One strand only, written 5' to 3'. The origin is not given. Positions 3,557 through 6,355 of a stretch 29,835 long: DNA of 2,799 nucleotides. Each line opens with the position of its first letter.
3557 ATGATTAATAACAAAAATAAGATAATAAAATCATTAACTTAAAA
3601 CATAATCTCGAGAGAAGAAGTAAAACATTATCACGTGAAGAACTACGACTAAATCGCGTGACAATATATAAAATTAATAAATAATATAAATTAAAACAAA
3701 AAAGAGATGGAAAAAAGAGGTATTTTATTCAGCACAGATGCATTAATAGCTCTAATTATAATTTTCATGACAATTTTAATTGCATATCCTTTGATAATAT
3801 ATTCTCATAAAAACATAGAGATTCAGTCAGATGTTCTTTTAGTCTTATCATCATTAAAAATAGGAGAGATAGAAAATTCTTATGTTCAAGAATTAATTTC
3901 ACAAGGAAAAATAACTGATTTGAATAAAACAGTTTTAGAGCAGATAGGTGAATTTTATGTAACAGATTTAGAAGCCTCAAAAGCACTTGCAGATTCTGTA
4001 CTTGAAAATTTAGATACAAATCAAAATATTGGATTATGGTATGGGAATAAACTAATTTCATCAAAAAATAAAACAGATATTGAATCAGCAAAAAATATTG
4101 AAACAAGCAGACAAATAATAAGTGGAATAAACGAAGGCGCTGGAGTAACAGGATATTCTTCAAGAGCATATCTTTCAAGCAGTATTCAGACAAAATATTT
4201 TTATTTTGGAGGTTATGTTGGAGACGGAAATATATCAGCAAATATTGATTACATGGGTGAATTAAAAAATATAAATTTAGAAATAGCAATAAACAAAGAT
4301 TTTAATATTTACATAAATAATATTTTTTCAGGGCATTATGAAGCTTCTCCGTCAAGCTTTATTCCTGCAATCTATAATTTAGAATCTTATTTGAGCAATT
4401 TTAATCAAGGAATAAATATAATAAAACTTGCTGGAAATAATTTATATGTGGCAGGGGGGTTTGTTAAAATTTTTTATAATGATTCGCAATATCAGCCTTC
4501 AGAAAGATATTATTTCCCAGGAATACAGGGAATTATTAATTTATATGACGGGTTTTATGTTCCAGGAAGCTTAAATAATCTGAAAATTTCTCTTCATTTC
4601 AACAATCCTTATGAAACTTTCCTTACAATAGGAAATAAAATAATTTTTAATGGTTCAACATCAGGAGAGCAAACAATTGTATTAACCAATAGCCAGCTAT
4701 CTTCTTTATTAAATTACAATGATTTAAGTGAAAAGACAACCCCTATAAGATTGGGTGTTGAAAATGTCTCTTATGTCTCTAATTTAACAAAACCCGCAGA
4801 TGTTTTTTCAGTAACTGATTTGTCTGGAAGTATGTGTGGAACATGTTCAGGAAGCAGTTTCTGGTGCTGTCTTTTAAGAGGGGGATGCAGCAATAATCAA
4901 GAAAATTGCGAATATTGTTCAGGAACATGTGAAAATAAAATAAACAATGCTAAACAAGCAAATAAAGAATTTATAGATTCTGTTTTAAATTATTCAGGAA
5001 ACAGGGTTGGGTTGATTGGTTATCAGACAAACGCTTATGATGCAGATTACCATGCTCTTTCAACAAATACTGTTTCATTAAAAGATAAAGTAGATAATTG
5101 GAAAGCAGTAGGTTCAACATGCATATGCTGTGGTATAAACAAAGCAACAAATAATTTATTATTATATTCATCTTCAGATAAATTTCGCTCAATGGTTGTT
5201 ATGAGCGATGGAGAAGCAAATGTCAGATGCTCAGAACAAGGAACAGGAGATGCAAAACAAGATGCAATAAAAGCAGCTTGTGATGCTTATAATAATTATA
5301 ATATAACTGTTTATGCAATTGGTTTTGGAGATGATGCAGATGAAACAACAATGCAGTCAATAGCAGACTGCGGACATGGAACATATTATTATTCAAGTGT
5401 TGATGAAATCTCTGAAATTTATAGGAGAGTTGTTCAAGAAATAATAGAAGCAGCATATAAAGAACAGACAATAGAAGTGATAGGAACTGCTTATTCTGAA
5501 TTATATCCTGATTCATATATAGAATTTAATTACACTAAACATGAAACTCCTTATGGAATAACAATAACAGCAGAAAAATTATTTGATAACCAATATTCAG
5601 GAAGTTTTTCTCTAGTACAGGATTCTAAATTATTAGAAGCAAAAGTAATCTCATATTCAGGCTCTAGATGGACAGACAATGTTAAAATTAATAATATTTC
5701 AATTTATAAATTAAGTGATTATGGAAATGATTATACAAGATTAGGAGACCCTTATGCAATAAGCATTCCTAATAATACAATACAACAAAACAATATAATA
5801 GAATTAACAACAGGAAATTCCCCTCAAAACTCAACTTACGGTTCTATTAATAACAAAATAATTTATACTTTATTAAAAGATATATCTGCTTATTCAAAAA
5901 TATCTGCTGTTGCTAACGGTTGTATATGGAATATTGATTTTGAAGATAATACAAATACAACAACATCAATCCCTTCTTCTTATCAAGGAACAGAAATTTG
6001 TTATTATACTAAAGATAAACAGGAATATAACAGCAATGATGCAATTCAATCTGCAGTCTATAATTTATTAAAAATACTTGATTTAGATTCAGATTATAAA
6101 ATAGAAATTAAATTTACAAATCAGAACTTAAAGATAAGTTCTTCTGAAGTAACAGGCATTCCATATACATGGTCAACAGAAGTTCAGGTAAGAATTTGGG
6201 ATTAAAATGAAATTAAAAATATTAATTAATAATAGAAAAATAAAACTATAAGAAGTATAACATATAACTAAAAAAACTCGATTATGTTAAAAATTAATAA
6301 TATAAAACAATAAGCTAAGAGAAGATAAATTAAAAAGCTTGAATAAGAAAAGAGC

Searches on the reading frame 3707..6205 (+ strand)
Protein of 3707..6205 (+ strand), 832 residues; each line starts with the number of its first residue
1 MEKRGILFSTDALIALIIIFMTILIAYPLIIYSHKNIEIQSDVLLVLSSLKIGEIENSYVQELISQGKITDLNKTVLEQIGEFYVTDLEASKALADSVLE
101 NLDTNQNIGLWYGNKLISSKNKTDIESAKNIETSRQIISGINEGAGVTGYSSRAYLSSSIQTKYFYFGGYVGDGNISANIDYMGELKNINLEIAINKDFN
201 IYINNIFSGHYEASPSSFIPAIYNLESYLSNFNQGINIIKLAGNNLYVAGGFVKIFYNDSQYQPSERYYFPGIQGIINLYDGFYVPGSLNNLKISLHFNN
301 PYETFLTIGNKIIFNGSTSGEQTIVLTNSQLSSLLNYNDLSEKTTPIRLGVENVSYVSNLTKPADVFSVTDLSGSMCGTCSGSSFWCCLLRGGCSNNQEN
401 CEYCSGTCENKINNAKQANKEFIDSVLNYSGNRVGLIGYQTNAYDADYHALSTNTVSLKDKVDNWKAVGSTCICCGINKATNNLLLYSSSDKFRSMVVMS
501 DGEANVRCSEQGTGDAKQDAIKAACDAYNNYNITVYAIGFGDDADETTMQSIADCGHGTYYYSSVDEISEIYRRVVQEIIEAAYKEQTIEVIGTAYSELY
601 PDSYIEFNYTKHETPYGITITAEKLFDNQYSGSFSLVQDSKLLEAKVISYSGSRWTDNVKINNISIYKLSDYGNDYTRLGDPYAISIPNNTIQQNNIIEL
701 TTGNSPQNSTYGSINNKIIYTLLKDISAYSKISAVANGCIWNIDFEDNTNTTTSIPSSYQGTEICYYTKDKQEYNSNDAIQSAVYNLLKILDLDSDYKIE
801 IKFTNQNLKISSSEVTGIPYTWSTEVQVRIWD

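Call 51: search_protein_families(library=pfam, proteins=[window:3707-6205:+], max_evalue=0.001)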
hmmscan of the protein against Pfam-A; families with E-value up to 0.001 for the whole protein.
window:3707-6205:+ (832 aa): 2 families
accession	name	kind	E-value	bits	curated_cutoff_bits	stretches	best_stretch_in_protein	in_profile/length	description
PF00092.34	VWA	-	3.4e-10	40.8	23.8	1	409-566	14-164/174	von Willebrand factor type A domain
PF13768.12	VWA_3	-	0.00043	20.8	27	1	461-561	67-154/155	von Willebrand factor type A domain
